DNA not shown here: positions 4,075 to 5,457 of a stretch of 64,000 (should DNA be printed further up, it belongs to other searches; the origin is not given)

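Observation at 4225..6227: argR divergently paired with an amidinotransferase-fold enzyme and a coupled small ORF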

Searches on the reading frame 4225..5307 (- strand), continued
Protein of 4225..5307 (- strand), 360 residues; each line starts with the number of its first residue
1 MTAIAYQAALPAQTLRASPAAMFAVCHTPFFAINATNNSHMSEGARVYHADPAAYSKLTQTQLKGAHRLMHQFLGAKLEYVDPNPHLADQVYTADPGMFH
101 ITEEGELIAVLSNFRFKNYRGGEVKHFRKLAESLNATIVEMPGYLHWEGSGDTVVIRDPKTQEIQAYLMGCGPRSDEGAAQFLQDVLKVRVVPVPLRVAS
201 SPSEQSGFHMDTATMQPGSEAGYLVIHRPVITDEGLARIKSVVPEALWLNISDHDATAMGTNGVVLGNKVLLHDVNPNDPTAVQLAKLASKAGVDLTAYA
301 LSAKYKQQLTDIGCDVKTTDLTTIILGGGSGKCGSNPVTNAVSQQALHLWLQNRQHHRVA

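Call 46: find_encoding_contigs(protein=P0011, flank=5000, max_places=3)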
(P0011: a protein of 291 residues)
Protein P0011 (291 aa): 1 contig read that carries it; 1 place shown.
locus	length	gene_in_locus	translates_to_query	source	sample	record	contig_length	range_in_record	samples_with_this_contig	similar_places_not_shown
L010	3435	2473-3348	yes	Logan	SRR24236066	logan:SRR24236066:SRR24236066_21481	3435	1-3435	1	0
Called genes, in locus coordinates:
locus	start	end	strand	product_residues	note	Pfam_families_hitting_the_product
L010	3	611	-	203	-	?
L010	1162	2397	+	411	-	PF00764:Arginosuc_synth, PF20979:Arginosuc_syn_C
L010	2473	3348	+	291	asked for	PF19420:DDAH_eukar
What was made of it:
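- argG: P0011 (call 46).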

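Call 48: find_encoding_contigs(protein=P0017, flank=6000, max_places=3)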
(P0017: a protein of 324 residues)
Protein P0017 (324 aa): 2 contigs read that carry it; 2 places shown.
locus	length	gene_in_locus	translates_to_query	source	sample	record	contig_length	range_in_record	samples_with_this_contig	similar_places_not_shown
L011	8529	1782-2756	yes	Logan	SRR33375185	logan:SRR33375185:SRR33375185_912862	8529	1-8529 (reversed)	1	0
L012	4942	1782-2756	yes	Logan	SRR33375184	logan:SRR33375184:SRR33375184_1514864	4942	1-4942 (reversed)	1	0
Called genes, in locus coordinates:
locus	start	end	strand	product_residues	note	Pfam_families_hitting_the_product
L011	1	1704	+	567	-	?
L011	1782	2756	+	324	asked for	PF19420:DDAH_eukar, PF02274:ADI (faint)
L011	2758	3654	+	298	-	PF19420:DDAH_eukar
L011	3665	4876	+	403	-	PF00202:Aminotran_3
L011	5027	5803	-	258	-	-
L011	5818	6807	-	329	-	PF12710:HAD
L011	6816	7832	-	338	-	PF03781:FGE-sulfatase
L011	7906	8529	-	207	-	?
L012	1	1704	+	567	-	?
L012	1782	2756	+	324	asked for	PF19420:DDAH_eukar, PF02274:ADI (faint)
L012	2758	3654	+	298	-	PF19420:DDAH_eukar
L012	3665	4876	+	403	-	PF00202:Aminotran_3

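Call 49: find_encoding_contigs(protein=P0016, flank=6000, max_places=3)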
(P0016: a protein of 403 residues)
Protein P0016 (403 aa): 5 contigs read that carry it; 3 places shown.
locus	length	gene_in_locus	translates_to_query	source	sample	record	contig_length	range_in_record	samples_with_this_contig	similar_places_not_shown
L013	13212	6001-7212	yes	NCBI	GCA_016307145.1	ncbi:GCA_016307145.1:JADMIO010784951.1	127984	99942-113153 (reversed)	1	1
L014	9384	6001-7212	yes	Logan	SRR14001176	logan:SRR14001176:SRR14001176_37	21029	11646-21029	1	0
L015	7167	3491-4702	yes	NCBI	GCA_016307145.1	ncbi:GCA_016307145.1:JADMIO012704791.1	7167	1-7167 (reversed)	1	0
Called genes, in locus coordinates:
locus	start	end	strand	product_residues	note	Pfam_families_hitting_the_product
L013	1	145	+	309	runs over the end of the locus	PF00551:Formyl_trans_N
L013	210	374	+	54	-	PF07835:COX4_pro_2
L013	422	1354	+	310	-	PF06258:Mito_fiss_Elm1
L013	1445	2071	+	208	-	PF13640:2OG-FeII_Oxy_3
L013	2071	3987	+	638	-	-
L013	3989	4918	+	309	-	PF28530:DUF8426, PF06250:YhcG_C (weak), PF01939:NucS_C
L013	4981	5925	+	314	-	PF00890:FAD_binding_2 (faint), PF01134:GIDA (faint), PF01266:DAO (faint), PF01946:Thi4 (faint), PF03486:HI0933_like (faint), PF07992:Pyr_redox_2, PF13738:Pyr_redox_3, PF00070:Pyr_redox, +1 more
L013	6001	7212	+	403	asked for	PF19420:DDAH_eukar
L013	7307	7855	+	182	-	PF03703:bPH_2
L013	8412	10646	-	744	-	PF03979:Sigma70_r1_1, PF00140:Sigma70_r1_2, PF04546:Sigma70_ner, PF04542:Sigma70_r2, PF04539:Sigma70_r3, PF04545:Sigma70_r4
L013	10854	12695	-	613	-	PF01807:Zn_ribbon_DnaG, PF08275:DNAG_N, PF01751:Toprim (weak), PF13155:Toprim_2, PF13662:Toprim_4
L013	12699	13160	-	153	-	PF09424:YqeY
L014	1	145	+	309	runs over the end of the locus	PF00551:Formyl_trans_N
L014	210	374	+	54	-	PF07835:COX4_pro_2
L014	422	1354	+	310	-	PF06258:Mito_fiss_Elm1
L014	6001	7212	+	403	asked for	PF19420:DDAH_eukar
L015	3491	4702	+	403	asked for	PF19420:DDAH_eukar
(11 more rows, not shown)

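Call 50: find_encoding_contigs(protein=P0029, flank=6000, max_places=3)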
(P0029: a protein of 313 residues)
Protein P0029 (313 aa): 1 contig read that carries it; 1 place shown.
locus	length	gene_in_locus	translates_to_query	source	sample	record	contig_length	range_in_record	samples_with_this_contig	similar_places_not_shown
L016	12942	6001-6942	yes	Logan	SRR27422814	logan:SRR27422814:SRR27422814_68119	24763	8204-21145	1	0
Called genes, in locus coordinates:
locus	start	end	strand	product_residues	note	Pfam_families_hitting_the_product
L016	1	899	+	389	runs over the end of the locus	PF00561:Abhydrolase_1, PF12697:Abhydrolase_6 (weak), PF12146:Hydrolase_4 (weak)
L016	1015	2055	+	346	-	-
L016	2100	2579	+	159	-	PF02870:Methyltransf_1N (weak), PF01035:DNA_binding_1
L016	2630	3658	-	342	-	PF00561:Abhydrolase_1, PF12146:Hydrolase_4, PF12697:Abhydrolase_6, PF06821:Ser_hydrolase (faint)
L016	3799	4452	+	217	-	PF00625:Guanylate_kin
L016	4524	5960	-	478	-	PF00939:Na_sulph_symp, PF03600:CitMHS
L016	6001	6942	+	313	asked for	-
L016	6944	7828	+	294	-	PF19420:DDAH_eukar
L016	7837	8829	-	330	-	PF13174:TPR_6 (faint)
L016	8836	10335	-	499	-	PF01336:tRNA_anti-codon, PF00152:tRNA-synt_2, PF01409:tRNA-synt_2d (faint)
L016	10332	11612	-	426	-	PF00291:PALP, PF13291:ACT_4 (faint), PF01842:ACT (weak)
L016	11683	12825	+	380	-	PF02771:Acyl-CoA_dh_N, PF02770:Acyl-CoA_dh_M, PF00441:Acyl-CoA_dh_1, PF08028:Acyl-CoA_dh_2, PF22924:ACOX_C_alpha1 (weak)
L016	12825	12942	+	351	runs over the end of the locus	PF00378:ECH_1, PF16113:ECH_2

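Call 52: search_protein_families(library=ncbifam, proteins=[L011:2758-3654:+, L016:6944-7828:+, L011:3665-4876:+, L011:1-1704:+, L009:3770-4255:-, P0029, P0022, P0044], max_evalue=0.0001)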
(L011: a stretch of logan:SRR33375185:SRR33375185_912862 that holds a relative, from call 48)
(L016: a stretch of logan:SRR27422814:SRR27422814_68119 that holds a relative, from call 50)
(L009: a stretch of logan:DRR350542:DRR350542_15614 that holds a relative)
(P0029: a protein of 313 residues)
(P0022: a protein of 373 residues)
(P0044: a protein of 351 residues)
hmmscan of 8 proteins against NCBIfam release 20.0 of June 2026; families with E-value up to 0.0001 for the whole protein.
L011:2758-3654:+ (298 aa): 1 family
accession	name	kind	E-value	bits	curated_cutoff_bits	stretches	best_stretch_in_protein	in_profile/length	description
NF046062.1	citrull_CtlX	equivalog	6.7e-93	311.1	334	1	7-296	1-297/299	citrulline utilization hydrolase CtlX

L016:6944-7828:+ (294 aa): 1 family
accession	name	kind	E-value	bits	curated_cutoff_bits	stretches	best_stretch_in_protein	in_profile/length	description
NF046062.1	citrull_CtlX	equivalog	1.8e-93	312.9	334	1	7-294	2-299/299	citrulline utilization hydrolase CtlX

L011:3665-4876:+ (403 aa): 69 families (the best 25 are shown)
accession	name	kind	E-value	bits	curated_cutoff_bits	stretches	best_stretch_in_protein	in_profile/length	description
NF003145.0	PRK04073.1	equivalog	2.8e-175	582.6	656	1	6-400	5-396/396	ornithine--oxo-acid transaminase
TIGR01885.1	Orn_aminotrans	equivalog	1.5e-157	524.5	378.4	1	7-395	3-397/402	ornithine--oxo-acid transaminase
TIGR00707.1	argD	subfamily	3.3e-113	378.3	410.05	1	18-398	4-379/381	acetylornithine/succinylornithine family transaminase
NF002325.0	PRK01278.1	subfamily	6e-108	361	372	1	17-398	7-385/395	acetylornithine transaminase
NF002874.0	PRK03244.1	equivalog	1.1e-101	340.5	457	1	16-400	18-393/399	acetylornithine transaminase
NF003468.0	PRK05093.1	subfamily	3.9e-95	318.9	522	1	17-399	17-399/405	acetylornithine/succinyldiaminopimelate transaminase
TIGR03246.1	arg_catab_astC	subfamily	2.3e-91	306.7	609.95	1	18-398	12-392/397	acetylornithine/succinylornithine family transaminase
NF004426.0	PRK05769.1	equivalog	6.8e-88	295.3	552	1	4-399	16-437/441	acetyl ornithine aminotransferase family protein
NF002797.0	PRK02936.1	equivalog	1.7e-87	293.7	496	1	18-400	6-378/385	acetylornithine transaminase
NF042418.1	LysJ_Th_th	equivalog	1.8e-85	287.2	700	1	12-393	7-379/386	[LysW]-aminoadipate semialdehyde transaminase LysJ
NF009047.0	PRK12381.1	subfamily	6.4e-85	285.4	630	1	20-400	18-398/406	bifunctional succinylornithine transaminase/acetylornithine transaminase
NF053554.1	prodigi_MAP_PigE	equivalog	5.6e-83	279.7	850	1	22-353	399-734/837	prodigiosin MAP biosynthesis aminotransferase PigE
NF008570.0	PRK11522.1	equivalog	1.4e-80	271.2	612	1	32-401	77-456/464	putrescine aminotransferase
NF002985.0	PRK03715.1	equivalog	2.4e-79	266.9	568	1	25-400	20-392/395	acetylornithine transaminase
NF003397.0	PRK04612.1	equivalog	4e-78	263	735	1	19-395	18-397/408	acetylornithine transaminase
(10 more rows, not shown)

L011:1-1704:+ (567 aa): 42 families (the best 25 are shown)
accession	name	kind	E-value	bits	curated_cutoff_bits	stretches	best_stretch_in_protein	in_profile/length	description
NF008163.0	PRK10917.1-1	equivalog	1.1e-234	780.9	796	1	4-566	125-691/692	ATP-dependent DNA helicase RecG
NF008166.0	PRK10917.1-4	equivalog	2e-213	710.4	864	1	6-566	129-704/705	ATP-dependent DNA helicase RecG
NF008168.0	PRK10917.2-2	equivalog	1.2e-212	708.4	718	1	2-546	227-766/795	ATP-dependent DNA helicase RecG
NF008165.0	PRK10917.1-3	equivalog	6e-206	686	711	1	2-544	124-661/692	ATP-dependent DNA helicase RecG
TIGR00643.1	recG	equivalog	3.5e-202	673.5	659.4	1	4-536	99-626/629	ATP-dependent DNA helicase RecG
NF008164.0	PRK10917.1-2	equivalog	2e-188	628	785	1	2-535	137-663/704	ATP-dependent DNA helicase RecG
NF008170.0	PRK10917.2-4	equivalog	1.3e-182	608.8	975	1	24-535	285-788/826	ATP-dependent DNA helicase RecG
NF008167.0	PRK10917.2-1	equivalog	7e-145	484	995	1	23-541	168-711/744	ATP-dependent DNA helicase RecG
TIGR00580.2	mfd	equivalog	1.6e-113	380.9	800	1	123-516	409-798/907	transcription-repair coupling factor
NF008169.0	PRK10917.2-3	equivalog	1.2e-95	321.3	555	1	108-542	189-606/610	ATP-dependent DNA helicase RecG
NF007966.0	PRK10689.1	equivalog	1.1e-81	275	1329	1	137-549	590-997/1148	transcription-repair coupling factor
NF004066.1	PRK05580.1-3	equivalog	3.8e-17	61.9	813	1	135-288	240-386/788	primosomal protein N'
TIGR00595.1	priA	equivalog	2.5e-15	56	230.35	1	172-292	1-116/509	replication restart helicase PriA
NF004067.0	PRK05580.1-4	equivalog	2.6e-15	55.9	763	1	16-290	69-339/737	primosomal protein N'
NF010337.0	PRK13766.1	equivalog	4.9e-15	54.7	610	1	176-280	38-143/781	Hef nuclease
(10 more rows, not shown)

L009:3770-4255:- (161 aa): 5 families
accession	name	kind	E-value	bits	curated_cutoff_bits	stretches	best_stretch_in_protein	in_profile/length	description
TIGR01529.1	argR_whole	equivalog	1e-39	135.8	130.45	1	16-154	5-146/146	arginine repressor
NF003457.0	PRK05066.1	equivalog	1.4e-33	115.6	194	1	13-155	9-153/156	transcriptional regulator ArgR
NF003281.1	PRK04280.1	equivalog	6.1e-23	81.6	182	1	19-154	10-148/148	transcriptional regulator AhrC/ArgR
NF002880.0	PRK03341.1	equivalog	1e-22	80.5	200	1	15-153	19-166/170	arginine repressor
NF001680.0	PRK00441.1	equivalog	2.4e-22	79.6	184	1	21-155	12-149/150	arginine repressor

P0029 (313 aa): 5 families
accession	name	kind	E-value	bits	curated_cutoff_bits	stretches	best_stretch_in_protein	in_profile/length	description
NF052232.1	Arg_dihydro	equivalog_domain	3.6e-32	111.6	450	1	12-306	5-264/266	arginine dihydrolase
NF052231.1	bifunc_ArgZ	exception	1.1e-31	109.7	1025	1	12-308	7-268/696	bifunctional arginine dihydrolase/ornithine cyclodeaminase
NF045659.1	DiMArgaseDdahMtb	equivalog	4.9e-22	78.4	300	1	12-306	26-280/283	dimethylargininase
NF045660.1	DiMthArgaseDdahStm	equivalog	1.2e-07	31.8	340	1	42-306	17-246/249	dimethylargininase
NF045658.1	DiMArgaseDdah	equivalog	3e-06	27.2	450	1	52-306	29-251/254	dimethylargininase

P0022 (373 aa): 5 families
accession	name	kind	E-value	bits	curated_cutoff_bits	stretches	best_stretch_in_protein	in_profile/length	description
NF052231.1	bifunc_ArgZ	exception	4.5e-26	91.2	1025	1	83-326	54-272/696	bifunctional arginine dihydrolase/ornithine cyclodeaminase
NF052232.1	Arg_dihydro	equivalog_domain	1e-25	90.5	450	1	84-320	53-264/266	arginine dihydrolase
NF045659.1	DiMArgaseDdahMtb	equivalog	6.7e-22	78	300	1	65-319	55-279/283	dimethylargininase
NF045660.1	DiMthArgaseDdahStm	equivalog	3.5e-06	27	340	1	82-321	47-247/249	dimethylargininase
NF045658.1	DiMArgaseDdah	equivalog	5.2e-05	23.1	450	0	88-320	54-251/254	dimethylargininase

P0044 (351 aa): 3 families
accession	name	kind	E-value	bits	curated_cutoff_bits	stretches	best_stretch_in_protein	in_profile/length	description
NF052231.1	bifunc_ArgZ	exception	3.7e-25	88.2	1025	1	52-331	34-273/696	bifunctional arginine dihydrolase/ornithine cyclodeaminase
NF052232.1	Arg_dihydro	equivalog_domain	8.7e-25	87.5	450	1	51-322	31-262/266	arginine dihydrolase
NF045659.1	DiMArgaseDdahMtb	equivalog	6.8e-21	74.7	300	1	11-323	22-279/283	dimethylargininase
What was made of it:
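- Closest known: CtlX putative citrullinase. Same: CtlX is encoded immediately downstream of Asp-type relatives of this enzyme (calls 48, 50, 52).
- Two Asp-type relatives are followed by a separate CtlX citrullinase, which a dihydrolase would make redundant (calls 48, 50, 52).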

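Call 66: find_encoding_contigs(protein=P0022, flank=5000, max_places=3)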
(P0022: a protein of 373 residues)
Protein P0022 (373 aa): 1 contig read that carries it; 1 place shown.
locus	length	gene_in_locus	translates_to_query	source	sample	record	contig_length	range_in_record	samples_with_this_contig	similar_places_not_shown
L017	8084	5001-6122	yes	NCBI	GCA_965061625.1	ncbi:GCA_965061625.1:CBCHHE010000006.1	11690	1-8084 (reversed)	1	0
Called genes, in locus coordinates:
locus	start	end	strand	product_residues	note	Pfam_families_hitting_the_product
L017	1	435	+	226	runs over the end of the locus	-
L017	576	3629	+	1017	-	PF06743:FAST_1 (faint)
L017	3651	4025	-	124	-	PF11969:DcpS_C, PF01230:HIT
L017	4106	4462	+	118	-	PF02261:Asp_decarbox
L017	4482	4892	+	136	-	PF00462:Glutaredoxin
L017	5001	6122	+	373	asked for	-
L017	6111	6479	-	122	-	PF01503:PRA-PH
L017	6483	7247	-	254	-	PF00977:His_biosynth, PF02581:TMP-TENI (faint), PF03060:NMO (faint)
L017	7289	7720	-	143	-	-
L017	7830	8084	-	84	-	?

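Call 67: find_encoding_contigs(protein=P0018, flank=5000, max_places=3)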
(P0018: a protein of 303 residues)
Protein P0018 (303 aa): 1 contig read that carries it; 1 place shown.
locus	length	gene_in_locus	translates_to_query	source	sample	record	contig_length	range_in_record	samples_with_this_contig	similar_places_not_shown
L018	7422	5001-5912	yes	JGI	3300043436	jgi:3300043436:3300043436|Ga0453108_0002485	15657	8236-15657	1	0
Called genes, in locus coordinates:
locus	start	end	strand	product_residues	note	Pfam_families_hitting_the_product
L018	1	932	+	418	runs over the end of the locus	PF07690:MFS_1, PF13347:MFS_2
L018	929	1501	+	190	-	PF12915:DUF3833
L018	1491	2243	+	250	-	PF00106:adh_short, PF08659:KR, PF13561:adh_short_C2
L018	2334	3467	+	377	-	-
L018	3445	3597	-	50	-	-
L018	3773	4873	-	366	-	PF05222:AlaDh_PNT_N, PF07992:Pyr_redox_2 (weak), PF01262:AlaDh_PNT_C, PF02826:2-Hacid_dh_C (weak), PF01488:Shikimate_DH, PF00070:Pyr_redox (faint)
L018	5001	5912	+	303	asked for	PF19420:DDAH_eukar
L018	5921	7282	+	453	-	PF05496:RuvB_N, PF00158:Sigma54_activat (faint), PF13191:AAA_16 (weak), PF00004:AAA, PF07728:AAA_5 (weak), PF13173:AAA_14 (weak), PF16193:AAA_assoc_2, PF12002:MgsA_C, +1 more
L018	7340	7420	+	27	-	?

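Call 79: find_encoding_contigs(protein=P0040, flank=5000, max_places=3)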
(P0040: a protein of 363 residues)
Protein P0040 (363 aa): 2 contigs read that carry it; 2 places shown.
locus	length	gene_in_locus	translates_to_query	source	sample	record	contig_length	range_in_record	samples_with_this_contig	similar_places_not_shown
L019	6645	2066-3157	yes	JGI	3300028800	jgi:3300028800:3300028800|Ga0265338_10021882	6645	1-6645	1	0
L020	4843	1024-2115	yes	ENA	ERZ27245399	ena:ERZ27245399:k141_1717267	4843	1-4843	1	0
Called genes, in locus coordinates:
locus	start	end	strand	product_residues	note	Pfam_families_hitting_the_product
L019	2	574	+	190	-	?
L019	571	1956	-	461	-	PF00764:Arginosuc_synth, PF20979:Arginosuc_syn_C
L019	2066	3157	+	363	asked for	PF19420:DDAH_eukar (faint)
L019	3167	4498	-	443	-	PF00206:Lyase_1, PF14698:ASL_C2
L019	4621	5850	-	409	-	PF00162:PGK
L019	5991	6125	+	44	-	PF00468:Ribosomal_L34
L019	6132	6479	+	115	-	PF00825:Ribonuclease_P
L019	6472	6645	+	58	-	?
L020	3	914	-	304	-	?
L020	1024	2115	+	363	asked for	PF19420:DDAH_eukar (faint)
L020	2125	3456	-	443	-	PF00206:Lyase_1, PF14698:ASL_C2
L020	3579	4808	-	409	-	PF00162:PGK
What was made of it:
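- argG and argH flanking: P0040 (call 79). Asp-type relatives lie directly after argG (call 46) and between argG and argH (call 79). argG/argH neighbours in relatives could regenerate the arginine donor (call 79).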

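Call 81: search_solved_structures(query=A2, max_evalue=0.001, show_alignments=0)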
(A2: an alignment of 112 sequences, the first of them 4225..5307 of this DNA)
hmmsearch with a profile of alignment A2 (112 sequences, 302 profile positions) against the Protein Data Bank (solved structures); distinct sequences matched with E-value up to 0.001: 33.
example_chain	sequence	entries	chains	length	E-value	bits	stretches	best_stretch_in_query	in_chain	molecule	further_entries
6jv0_A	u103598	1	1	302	1e-111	375.8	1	5-279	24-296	Sll1336 protein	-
6juy_A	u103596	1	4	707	6.2e-111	373.2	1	6-284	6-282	Sll1336 protein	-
6juz_A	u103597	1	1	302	2.9e-110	371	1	5-279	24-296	Sll1336 protein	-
6jv1_A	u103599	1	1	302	4.9e-109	367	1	5-279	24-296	Sll1336 protein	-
6lrf_A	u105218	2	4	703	1.7e-108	365.2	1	5-284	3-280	Alr4995 protein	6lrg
6lrh_A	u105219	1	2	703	7.2e-106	356.6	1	5-284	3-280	Alr4995 protein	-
3rhy_A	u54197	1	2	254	6e-30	107.3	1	32-272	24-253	N(G),N(G)-dimethylarginine dimethylaminohydrolase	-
3bpb_A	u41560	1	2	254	1e-27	100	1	32-272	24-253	dimethylarginine dimethylaminohydrolase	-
1h70_A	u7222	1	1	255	2.2e-27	98.9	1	32-272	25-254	NG, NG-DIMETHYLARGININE DIMETHYLAMINOHYDROLASE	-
7ut0_A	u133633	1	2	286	4.2e-20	75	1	30-277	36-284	N(G),N(G)-dimethylarginine dimethylaminohydrolase 1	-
2jai_A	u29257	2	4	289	4.3e-20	74.9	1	30-277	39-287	NG, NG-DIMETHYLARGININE DIMETHYLAMINOHYDROLASE 1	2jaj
7usz_A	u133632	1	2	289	4.3e-20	74.9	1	30-277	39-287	N(G),N(G)-dimethylarginine dimethylaminohydrolase 1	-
6szp_A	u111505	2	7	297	4.7e-20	74.8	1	30-277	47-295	N(G),N(G)-dimethylarginine dimethylaminohydrolase 1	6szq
3i2e_A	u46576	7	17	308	5.4e-20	74.6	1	30-277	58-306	N(G),N(G)-dimethylarginine dimethylaminohydrolase 1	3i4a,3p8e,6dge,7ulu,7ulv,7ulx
2c6z_A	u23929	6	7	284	4e-19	71.7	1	32-276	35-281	NG, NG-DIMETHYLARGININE DIMETHYLAMINOHYDROLASE 1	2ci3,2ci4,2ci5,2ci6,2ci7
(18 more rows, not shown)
